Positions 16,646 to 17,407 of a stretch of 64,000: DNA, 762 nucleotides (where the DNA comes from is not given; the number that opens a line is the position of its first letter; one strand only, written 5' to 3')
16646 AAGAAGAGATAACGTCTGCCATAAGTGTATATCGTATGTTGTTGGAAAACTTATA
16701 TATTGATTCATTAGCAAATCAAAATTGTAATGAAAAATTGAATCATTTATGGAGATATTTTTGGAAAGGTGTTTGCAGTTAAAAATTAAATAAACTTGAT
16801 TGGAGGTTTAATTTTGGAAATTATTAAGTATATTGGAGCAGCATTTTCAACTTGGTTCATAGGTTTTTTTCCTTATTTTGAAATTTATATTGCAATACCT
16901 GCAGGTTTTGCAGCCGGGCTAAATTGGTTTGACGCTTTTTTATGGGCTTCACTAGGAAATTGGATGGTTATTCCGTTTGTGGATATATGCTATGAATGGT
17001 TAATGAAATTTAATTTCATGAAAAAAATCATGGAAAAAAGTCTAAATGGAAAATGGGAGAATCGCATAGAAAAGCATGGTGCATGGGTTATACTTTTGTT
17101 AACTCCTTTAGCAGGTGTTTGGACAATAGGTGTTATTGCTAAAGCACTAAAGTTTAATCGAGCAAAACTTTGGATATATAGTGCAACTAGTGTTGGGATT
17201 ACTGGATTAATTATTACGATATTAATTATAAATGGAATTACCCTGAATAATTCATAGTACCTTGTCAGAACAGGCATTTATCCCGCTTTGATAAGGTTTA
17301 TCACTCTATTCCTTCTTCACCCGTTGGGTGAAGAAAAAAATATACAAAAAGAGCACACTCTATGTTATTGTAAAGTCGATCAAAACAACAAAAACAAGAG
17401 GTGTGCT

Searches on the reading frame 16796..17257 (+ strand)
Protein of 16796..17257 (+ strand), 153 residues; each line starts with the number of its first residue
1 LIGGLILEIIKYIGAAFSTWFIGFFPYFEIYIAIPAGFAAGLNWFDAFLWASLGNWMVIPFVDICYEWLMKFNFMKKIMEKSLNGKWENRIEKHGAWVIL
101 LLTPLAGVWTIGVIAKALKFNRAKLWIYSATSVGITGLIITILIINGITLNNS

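Call 41: search_protein_families(library=pfam, proteins=[window:16796-17257:+])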
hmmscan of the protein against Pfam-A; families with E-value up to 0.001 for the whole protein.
window:16796-17257:+ (153 aa): 1 family
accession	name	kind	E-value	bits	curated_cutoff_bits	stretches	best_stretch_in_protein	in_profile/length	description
PF06695.16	Sm_multidrug_ex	-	4.4e-11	43.9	30.7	1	29-139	1-121/121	Putative small multi-drug export protein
